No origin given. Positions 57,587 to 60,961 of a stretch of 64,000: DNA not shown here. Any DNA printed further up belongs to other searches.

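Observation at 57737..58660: PPK1 with a 320-residue Ala-rich amphipathic C-terminal extension inside a complete polyP cluster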

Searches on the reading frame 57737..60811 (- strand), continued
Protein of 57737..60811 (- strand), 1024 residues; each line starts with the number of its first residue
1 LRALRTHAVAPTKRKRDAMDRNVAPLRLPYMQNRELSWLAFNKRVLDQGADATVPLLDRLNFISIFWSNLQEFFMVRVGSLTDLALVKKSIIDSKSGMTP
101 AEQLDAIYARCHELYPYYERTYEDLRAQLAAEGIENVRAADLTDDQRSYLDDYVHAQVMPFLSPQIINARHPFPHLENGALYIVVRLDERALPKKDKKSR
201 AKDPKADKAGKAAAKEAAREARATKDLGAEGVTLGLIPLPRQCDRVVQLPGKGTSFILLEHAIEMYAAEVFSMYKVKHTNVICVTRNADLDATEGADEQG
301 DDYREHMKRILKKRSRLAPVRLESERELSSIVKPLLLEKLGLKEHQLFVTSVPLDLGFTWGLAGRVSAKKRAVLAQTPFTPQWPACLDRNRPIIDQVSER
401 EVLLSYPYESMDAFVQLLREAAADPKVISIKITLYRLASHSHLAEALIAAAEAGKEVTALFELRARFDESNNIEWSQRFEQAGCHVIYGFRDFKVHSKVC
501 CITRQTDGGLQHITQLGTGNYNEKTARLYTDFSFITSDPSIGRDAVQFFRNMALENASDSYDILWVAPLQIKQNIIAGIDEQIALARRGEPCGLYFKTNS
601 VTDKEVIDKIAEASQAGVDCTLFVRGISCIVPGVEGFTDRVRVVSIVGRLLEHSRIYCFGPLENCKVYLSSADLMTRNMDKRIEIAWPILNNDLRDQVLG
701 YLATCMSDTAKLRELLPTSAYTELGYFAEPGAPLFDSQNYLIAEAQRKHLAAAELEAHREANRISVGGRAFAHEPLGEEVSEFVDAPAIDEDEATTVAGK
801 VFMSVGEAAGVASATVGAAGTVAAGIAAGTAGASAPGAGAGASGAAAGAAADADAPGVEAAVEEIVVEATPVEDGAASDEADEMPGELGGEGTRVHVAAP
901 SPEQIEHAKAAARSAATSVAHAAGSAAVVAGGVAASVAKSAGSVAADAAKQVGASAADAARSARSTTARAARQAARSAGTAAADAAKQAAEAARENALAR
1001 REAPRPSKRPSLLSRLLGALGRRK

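Call 8: find_homologous_proteins(query=window:57737-60757:-, max_evalue=1e-10)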
Query window:57737-60757:- (1006 aa): 7999 proteins with E <= 1e-10 among 8000 candidates; the best 120 are listed.
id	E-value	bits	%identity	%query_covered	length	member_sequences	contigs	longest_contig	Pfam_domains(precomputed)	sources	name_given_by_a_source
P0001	0.0e+0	2107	95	100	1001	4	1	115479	PF02503.23,PF13091.13,PF13089.12,PF17941.8,PF13090.13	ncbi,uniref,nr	ncbi:polyphosphate kinase 1 [Adlercreutzia sp. ZJ242]|uniref:polyphosphate kinase 1 n=1 Tax=Adlercre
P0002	0.0e+0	1556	73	100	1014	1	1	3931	PF02503.23,PF13091.13,PF13089.12,PF17941.8,PF13090.13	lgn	-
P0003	0.0e+0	1508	72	97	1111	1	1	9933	PF02503.23,PF13091.13,PF13089.12,PF17941.8,PF13090.13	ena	-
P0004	0.0e+0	1445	73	89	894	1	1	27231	PF02503.23,PF13091.13,PF13089.12,PF17941.8,PF13090.13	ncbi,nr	ncbi:MAG: polyphosphate kinase 1, partial [Eggerthellaceae bacterium]|nr:polyphosphate kinase 1 [Egg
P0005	0.0e+0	1380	77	74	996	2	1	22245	PF02503.23,PF13091.13,PF13089.12,PF17941.8,PF13090.13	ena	-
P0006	0.0e+0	1362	76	73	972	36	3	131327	PF02503.23,PF13091.13,PF13089.12,PF17941.8,PF13090.13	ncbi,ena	-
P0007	0.0e+0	1342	78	73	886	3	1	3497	PF02503.23,PF13091.13,PF13089.12,PF17941.8,PF13090.13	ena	-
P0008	0.0e+0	1341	77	75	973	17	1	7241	PF02503.23,PF13091.13,PF13089.12,PF17941.8,PF13090.13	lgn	-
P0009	0.0e+0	1323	78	75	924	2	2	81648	PF02503.23,PF13091.13,PF13089.12,PF17941.8,PF13090.13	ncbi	-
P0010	0.0e+0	1320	76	76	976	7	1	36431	PF02503.23,PF13091.13,PF13089.12,PF17941.8,PF13090.13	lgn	-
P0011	0.0e+0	1317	77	75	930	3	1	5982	PF02503.23,PF13091.13,PF13089.12,PF17941.8,PF13090.13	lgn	-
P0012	0.0e+0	1314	77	72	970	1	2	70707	PF02503.23,PF13091.13,PF13089.12,PF17941.8,PF13090.13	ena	-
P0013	0.0e+0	1313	71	82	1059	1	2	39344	PF02503.23,PF13091.13,PF13089.12,PF17941.8,PF13090.13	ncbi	-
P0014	0.0e+0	1311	75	76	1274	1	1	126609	PF02503.23,PF13091.13,PF13089.12,PF17941.8,PF13090.13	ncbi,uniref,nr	ncbi:polyphosphate kinase 1 [Adlercreutzia sp. R7]|uniref:Polyphosphate kinase n=1 Tax=Adlercreutzia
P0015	0.0e+0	1310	71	82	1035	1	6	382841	PF02503.23,PF13091.13,PF13089.12,PF17941.8,PF13090.13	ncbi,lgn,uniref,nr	ncbi:polyphosphate kinase 1 [Adlercreutzia caecimuris]|uniref:polyphosphate kinase 1 n=1 Tax=Adlercr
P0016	0.0e+0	1308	71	82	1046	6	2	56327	PF02503.23,PF13091.13,PF13089.12,PF17941.8,PF13090.13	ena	-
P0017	0.0e+0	1306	77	71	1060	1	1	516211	PF02503.23,PF13091.13,PF13089.12,PF17941.8,PF13090.13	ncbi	ncbi:polyphosphate kinase 1 [Eggerthellaceae bacterium 24-137]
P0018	0.0e+0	1305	70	82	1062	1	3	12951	PF02503.23,PF13091.13,PF13089.12,PF17941.8,PF13090.13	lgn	-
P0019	0.0e+0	1304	70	82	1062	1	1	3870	PF02503.23,PF13091.13,PF13089.12,PF17941.8,PF13090.13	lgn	-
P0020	0.0e+0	1304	71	82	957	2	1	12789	PF02503.23,PF13091.13,PF13089.12,PF17941.8,PF13090.13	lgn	-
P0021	0.0e+0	1303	70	82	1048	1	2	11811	PF02503.23,PF13091.13,PF13089.12,PF17941.8,PF13090.13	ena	-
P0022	0.0e+0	1302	70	84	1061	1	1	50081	PF02503.23,PF13091.13,PF13089.12,PF17941.8,PF13090.13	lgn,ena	-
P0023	0.0e+0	1302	77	75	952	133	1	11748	PF02503.23,PF13091.13,PF13089.12,PF17941.8,PF13090.13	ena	-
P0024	0.0e+0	1302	70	84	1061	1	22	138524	PF02503.23,PF13091.13,PF13089.12,PF17941.8,PF13090.13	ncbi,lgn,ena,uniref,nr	ncbi:polyphosphate kinase 1 [Adlercreutzia caecimuris]|uniref:polyphosphate kinase 1 n=1 Tax=Adlercr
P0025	0.0e+0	1302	69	84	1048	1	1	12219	PF02503.23,PF13091.13,PF13089.12,PF17941.8,PF13090.13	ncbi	-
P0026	0.0e+0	1301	69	84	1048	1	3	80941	PF02503.23,PF13091.13,PF13089.12,PF17941.8,PF13090.13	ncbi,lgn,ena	-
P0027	0.0e+0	1301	70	82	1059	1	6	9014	PF02503.23,PF13091.13,PF13089.12,PF17941.8,PF13090.13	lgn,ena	-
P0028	0.0e+0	1300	77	75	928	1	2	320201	PF02503.23,PF13091.13,PF13089.12,PF17941.8,PF13090.13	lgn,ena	-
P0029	0.0e+0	1300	68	86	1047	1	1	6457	PF02503.23,PF13091.13,PF13089.12,PF17941.8,PF13090.13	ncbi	-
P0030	0.0e+0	1300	70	82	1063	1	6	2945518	PF02503.23,PF13091.13,PF13089.12,PF17941.8,PF13090.13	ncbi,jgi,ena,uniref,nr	ncbi:polyphosphate kinase 1 [Adlercreutzia caecimuris]|uniref:Polyphosphate kinase n=1 Tax=Adlercreu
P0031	0.0e+0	1300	70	84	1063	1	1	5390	PF02503.23,PF13091.13,PF13089.12,PF17941.8,PF13090.13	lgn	-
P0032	0.0e+0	1300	70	82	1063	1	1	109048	PF02503.23,PF13091.13,PF13089.12,PF17941.8,PF13090.13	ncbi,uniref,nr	ncbi:polyphosphate kinase 1 [Adlercreutzia caecimuris]|uniref:polyphosphate kinase 1 n=1 Tax=Adlercr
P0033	0.0e+0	1299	70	83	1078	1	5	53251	PF02503.23,PF13091.13,PF13089.12,PF17941.8,PF13090.13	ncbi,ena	-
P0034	0.0e+0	1299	70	82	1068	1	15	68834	PF02503.23,PF13091.13,PF13089.12,PF17941.8,PF13090.13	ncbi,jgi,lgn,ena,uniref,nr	ncbi:polyphosphate kinase 1 [Adlercreutzia caecimuris]|jgi:polyphosphate kinase|uniref:polyphosphate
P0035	0.0e+0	1299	75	77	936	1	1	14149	PF02503.23,PF13091.13,PF13089.12,PF17941.8,PF13090.13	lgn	-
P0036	0.0e+0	1299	76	75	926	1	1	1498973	PF02503.23,PF13091.13,PF13089.12,PF17941.8,PF13090.13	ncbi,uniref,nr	ncbi:polyphosphate kinase 1 [Adlercreutzia equolifaciens]|uniref:polyphosphate kinase 1 n=1 Tax=Adle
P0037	0.0e+0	1298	70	82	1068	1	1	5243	PF02503.23,PF13091.13,PF13089.12,PF17941.8,PF13090.13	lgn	-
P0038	0.0e+0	1298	70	83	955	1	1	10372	PF02503.23,PF13091.13,PF13089.12,PF17941.8,PF13090.13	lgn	-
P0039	0.0e+0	1297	70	83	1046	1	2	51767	PF02503.23,PF13091.13,PF13089.12,PF17941.8,PF13090.13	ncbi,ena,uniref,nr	ncbi:polyphosphate kinase 1 [Adlercreutzia caecimuris]|uniref:polyphosphate kinase 1 n=1 Tax=Adlercr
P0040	0.0e+0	1297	70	82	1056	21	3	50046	PF02503.23,PF13091.13,PF13089.12,PF17941.8,PF13090.13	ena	-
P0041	0.0e+0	1296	70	82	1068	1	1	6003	PF02503.23,PF13091.13,PF13089.12,PF17941.8,PF13090.13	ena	-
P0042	0.0e+0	1296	69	84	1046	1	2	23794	PF02503.23,PF13091.13,PF13089.12,PF17941.8,PF13090.13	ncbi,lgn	-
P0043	0.0e+0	1296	64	90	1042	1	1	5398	PF02503.23,PF13091.13,PF13089.12,PF17941.8,PF13090.13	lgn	-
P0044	0.0e+0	1295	77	71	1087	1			PF02503.23,PF13091.13,PF13089.12,PF17941.8,PF13090.13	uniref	uniref:polyphosphate kinase 1 n=1 Tax=uncultured Adlercreutzia sp. TaxID=875803 RepID=UPI0026770906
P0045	0.0e+0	1295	70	84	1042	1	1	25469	PF02503.23,PF13091.13,PF13089.12,PF17941.8,PF13090.13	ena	-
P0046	0.0e+0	1294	76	76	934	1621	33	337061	PF02503.23,PF13091.13,PF13089.12,PF17941.8,PF13090.13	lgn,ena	-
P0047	0.0e+0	1294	75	77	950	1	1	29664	PF02503.23,PF13091.13,PF13089.12,PF17941.8,PF13090.13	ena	-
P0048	0.0e+0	1294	76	76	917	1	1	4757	PF02503.23,PF13091.13,PF13089.12,PF17941.8,PF13090.13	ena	-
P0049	0.0e+0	1293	77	75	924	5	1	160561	PF02503.23,PF13091.13,PF13089.12,PF17941.8,PF13090.13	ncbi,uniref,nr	ncbi:polyphosphate kinase 1 [Adlercreutzia shanghongiae]|uniref:Polyphosphate kinase n=1 Tax=Adlercr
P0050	0.0e+0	1293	70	84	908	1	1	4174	PF02503.23,PF13091.13,PF13089.12,PF17941.8,PF13090.13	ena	-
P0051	0.0e+0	1291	78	72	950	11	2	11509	PF02503.23,PF13091.13,PF13089.12,PF17941.8,PF13090.13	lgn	-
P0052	0.0e+0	1290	74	77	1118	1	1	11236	PF02503.23,PF13091.13,PF13089.12,PF17941.8,PF13090.13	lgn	-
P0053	0.0e+0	1290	75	72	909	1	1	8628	PF02503.23,PF13091.13,PF13089.12,PF17941.8,PF13090.13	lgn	-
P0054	0.0e+0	1287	76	76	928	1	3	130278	PF02503.23,PF13091.13,PF13089.12,PF17941.8,PF13090.13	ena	-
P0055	0.0e+0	1286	76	76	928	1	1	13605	PF02503.23,PF13091.13,PF13089.12,PF17941.8,PF13090.13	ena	-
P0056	0.0e+0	1285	71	81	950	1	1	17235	PF02503.23,PF13091.13,PF13089.12,PF17941.8,PF13090.13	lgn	-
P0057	0.0e+0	1284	72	81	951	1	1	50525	PF02503.23,PF13091.13,PF13089.12,PF17941.8,PF13090.13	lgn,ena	-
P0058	0.0e+0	1283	76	75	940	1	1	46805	PF02503.23,PF13091.13,PF13089.12,PF17941.8,PF13090.13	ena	-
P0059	0.0e+0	1283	76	76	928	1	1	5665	PF02503.23,PF13091.13,PF13089.12,PF17941.8,PF13090.13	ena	-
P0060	0.0e+0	1282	71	81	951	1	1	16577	PF02503.23,PF13091.13,PF13089.12,PF17941.8,PF13090.13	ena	-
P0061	0.0e+0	1280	77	72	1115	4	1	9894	PF02503.23,PF13091.13,PF13089.12,PF17941.8,PF13090.13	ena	-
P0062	0.0e+0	1280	75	77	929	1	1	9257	PF02503.23,PF13091.13,PF13089.12,PF17941.8,PF13090.13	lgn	-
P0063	0.0e+0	1280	75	76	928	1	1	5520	PF02503.23,PF13091.13,PF13089.12,PF17941.8,PF13090.13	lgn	-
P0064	0.0e+0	1279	76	74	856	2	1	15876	PF02503.23,PF13091.13,PF13089.12,PF17941.8,PF13090.13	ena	-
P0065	0.0e+0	1278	76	76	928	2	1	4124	PF02503.23,PF13091.13,PF13089.12,PF17941.8,PF13090.13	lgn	-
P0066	0.0e+0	1277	77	71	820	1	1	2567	PF02503.23,PF13091.13,PF13089.12,PF17941.8,PF13090.13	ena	-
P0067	0.0e+0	1277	75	77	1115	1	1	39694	PF02503.23,PF13091.13,PF13089.12,PF17941.8,PF13090.13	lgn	-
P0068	0.0e+0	1277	76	76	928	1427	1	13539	PF02503.23,PF13091.13,PF13089.12,PF17941.8,PF13090.13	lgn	-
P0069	0.0e+0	1276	77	71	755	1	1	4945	PF02503.23,PF13091.13,PF13089.12,PF17941.8,PF13090.13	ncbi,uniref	ncbi:polyphosphate kinase 1, partial [Adlercreutzia sp.]|uniref:polyphosphate kinase 1 n=1 Tax=Adler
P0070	0.0e+0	1275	69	84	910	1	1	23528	PF02503.23,PF13091.13,PF13089.12,PF17941.8,PF13090.13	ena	-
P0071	0.0e+0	1274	76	76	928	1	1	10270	PF02503.23,PF13091.13,PF13089.12,PF17941.8,PF13090.13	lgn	-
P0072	0.0e+0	1274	77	72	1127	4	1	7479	PF02503.23,PF13091.13,PF13089.12,PF17941.8,PF13090.13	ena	-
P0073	0.0e+0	1272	75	73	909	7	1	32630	PF02503.23,PF13091.13,PF13089.12,PF17941.8,PF13090.13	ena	-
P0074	0.0e+0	1272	74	76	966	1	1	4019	PF02503.23,PF13091.13,PF13089.12,PF17941.8,PF13090.13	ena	-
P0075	0.0e+0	1272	77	72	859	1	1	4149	PF02503.23,PF13091.13,PF13089.12,PF17941.8,PF13090.13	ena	-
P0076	0.0e+0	1271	76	73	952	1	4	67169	PF02503.23,PF13091.13,PF13089.12,PF17941.8,PF13090.13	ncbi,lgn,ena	-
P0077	0.0e+0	1271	76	76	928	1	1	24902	PF02503.23,PF13091.13,PF13089.12,PF17941.8,PF13090.13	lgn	-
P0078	0.0e+0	1271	70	84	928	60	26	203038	PF02503.23,PF13091.13,PF13089.12,PF17941.8,PF13090.13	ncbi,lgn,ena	-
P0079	0.0e+0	1271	70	83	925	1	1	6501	PF02503.23,PF13091.13,PF13089.12,PF17941.8,PF13090.13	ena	-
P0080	0.0e+0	1270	75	76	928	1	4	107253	PF02503.23,PF13091.13,PF13089.12,PF17941.8,PF13090.13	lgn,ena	-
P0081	0.0e+0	1270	76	76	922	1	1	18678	PF02503.23,PF13091.13,PF13089.12,PF17941.8,PF13090.13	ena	-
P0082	0.0e+0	1269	76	72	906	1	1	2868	PF02503.23,PF13091.13,PF13089.12,PF17941.8,PF13090.13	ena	-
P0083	0.0e+0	1269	78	73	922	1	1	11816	PF02503.23,PF13091.13,PF13089.12,PF17941.8,PF13090.13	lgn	-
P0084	0.0e+0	1266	75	76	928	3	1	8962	PF02503.23,PF13091.13,PF13089.12,PF17941.8,PF13090.13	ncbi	-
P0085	0.0e+0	1266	75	74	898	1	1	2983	PF02503.23,PF13091.13,PF13089.12,PF17941.8,PF13090.13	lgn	-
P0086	0.0e+0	1265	77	72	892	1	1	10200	PF02503.23,PF13091.13,PF13089.12,PF17941.8,PF13090.13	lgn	-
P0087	0.0e+0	1264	74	71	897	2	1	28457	PF02503.23,PF13091.13,PF13089.12,PF17941.8,PF13090.13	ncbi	-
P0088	0.0e+0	1263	75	72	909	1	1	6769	PF02503.23,PF13091.13,PF13089.12,PF17941.8,PF13090.13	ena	-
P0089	0.0e+0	1263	72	79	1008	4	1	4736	PF02503.23,PF13091.13,PF13089.12,PF17941.8,PF13090.13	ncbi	-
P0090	0.0e+0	1263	78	72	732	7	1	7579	PF02503.23,PF13091.13,PF13089.12,PF17941.8,PF13090.13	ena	-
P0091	0.0e+0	1263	76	73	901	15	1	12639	PF02503.23,PF13091.13,PF13089.12,PF17941.8,PF13090.13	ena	-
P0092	0.0e+0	1263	75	77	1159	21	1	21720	PF02503.23,PF13091.13,PF13089.12,PF17941.8,PF13090.13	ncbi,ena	-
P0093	0.0e+0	1262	74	71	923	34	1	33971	PF02503.23,PF13091.13,PF13089.12,PF17941.8,PF13090.13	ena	-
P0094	0.0e+0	1260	76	72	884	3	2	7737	PF02503.23,PF13091.13,PF13089.12,PF17941.8,PF13090.13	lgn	-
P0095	0.0e+0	1259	74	75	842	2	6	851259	PF02503.23,PF13091.13,PF13089.12,PF17941.8,PF13090.13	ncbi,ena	-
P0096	0.0e+0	1257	74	72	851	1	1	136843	PF02503.23,PF13091.13,PF13089.12,PF17941.8,PF13090.13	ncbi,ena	-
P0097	0.0e+0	1257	74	72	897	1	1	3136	PF02503.23,PF13091.13,PF13089.12,PF17941.8,PF13090.13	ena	-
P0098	0.0e+0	1255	75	74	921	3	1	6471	PF02503.23,PF13091.13,PF13089.12,PF17941.8,PF13090.13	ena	-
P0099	0.0e+0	1255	75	72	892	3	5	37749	PF02503.23,PF13091.13,PF13089.12,PF17941.8,PF13090.13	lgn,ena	-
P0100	0.0e+0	1255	76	73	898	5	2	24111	PF02503.23,PF13091.13,PF13089.12,PF17941.8,PF13090.13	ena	-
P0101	0.0e+0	1254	75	72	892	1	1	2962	PF02503.23,PF13091.13,PF13089.12,PF17941.8,PF13090.13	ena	-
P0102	0.0e+0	1253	74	72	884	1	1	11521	PF02503.23,PF13091.13,PF13089.12,PF17941.8,PF13090.13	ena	-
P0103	0.0e+0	1253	74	72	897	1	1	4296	PF02503.23,PF13091.13,PF13089.12,PF17941.8,PF13090.13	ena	-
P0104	0.0e+0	1253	74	72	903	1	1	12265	PF02503.23,PF13091.13,PF13089.12,PF17941.8,PF13090.13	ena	-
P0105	0.0e+0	1253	74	72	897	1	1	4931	PF02503.23,PF13091.13,PF13089.12,PF17941.8,PF13090.13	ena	-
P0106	0.0e+0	1253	75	76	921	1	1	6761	PF02503.23,PF13091.13,PF13089.12,PF17941.8,PF13090.13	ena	-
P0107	0.0e+0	1252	74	74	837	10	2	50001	PF02503.23,PF13091.13,PF13089.12,PF17941.8,PF13090.13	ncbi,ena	-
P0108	0.0e+0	1252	74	74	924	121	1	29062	PF02503.23,PF13091.13,PF13089.12,PF17941.8,PF13090.13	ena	-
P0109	0.0e+0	1252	74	72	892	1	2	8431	PF02503.23,PF13091.13,PF13089.12,PF17941.8,PF13090.13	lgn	-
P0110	0.0e+0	1252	72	75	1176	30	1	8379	PF02503.23,PF13091.13,PF13089.12,PF17941.8,PF13090.13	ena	-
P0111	0.0e+0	1252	74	72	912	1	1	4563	PF02503.23,PF13091.13,PF13089.12,PF17941.8,PF13090.13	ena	-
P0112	0.0e+0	1251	74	72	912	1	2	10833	PF02503.23,PF13091.13,PF13089.12,PF17941.8,PF13090.13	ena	-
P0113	0.0e+0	1251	74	72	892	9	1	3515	PF02503.23,PF13091.13,PF13089.12,PF17941.8,PF13090.13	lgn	-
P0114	0.0e+0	1251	75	73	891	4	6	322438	PF02503.23,PF13091.13,PF13089.12,PF17941.8,PF13090.13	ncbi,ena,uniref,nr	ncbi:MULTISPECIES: polyphosphate kinase 1 [Gordonibacter]|uniref:Polyphosphate kinase n=1 Tax=Gordon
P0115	0.0e+0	1251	75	72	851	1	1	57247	PF02503.23,PF13091.13,PF13089.12,PF17941.8,PF13090.13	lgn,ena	-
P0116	0.0e+0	1251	75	72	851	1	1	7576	PF02503.23,PF13091.13,PF13089.12,PF17941.8,PF13090.13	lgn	-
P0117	0.0e+0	1251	75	72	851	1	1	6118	PF02503.23,PF13091.13,PF13089.12,PF17941.8,PF13090.13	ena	-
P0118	0.0e+0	1251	74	72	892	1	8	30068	PF02503.23,PF13091.13,PF13089.12,PF17941.8,PF13090.13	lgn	-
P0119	0.0e+0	1251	75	72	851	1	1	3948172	PF02503.23,PF13091.13,PF13089.12,PF17941.8,PF13090.13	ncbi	-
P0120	0.0e+0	1250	74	72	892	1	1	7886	PF02503.23,PF13091.13,PF13089.12,PF17941.8,PF13090.13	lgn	-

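Call 28: search_protein_representatives(protein=window:57737-60757:-)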
Query: 1006 residues. Proteins with E-value up to 0.001 (for the whole library): 18209; up to 1e-10: 9346; up to 1e-30: 2398. The best 150 are listed.
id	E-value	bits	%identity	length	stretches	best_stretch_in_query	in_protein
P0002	0.0e+00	1556.4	76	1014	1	4-1006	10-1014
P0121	0.0e+00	1046.5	77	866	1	95-712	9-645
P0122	0.0e+00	1032.4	67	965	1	10-747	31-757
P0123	2.6e-297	1005.3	66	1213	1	11-742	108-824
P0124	3.4e-292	988.3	64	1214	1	9-733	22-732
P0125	1.2e-282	956.7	61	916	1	11-729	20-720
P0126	9.8e-268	907.4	56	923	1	5-899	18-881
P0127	2.3e-220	750.6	79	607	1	214-630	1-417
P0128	2.7e-207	707.4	48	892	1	11-709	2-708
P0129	2.0e-193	661.5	44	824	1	10-740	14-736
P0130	1.8e-189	648.3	47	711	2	214-705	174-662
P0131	5.8e-188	643.4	47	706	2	214-730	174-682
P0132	1.8e-183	628.6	45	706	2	216-731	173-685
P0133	3.8e-182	624.1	48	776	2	216-704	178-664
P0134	7.1e-182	623.2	48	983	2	215-706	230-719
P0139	8.8e-174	596.5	46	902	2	211-724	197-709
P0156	7.9e-161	553.6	44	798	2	215-725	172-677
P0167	2.8e-155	535.2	43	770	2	232-728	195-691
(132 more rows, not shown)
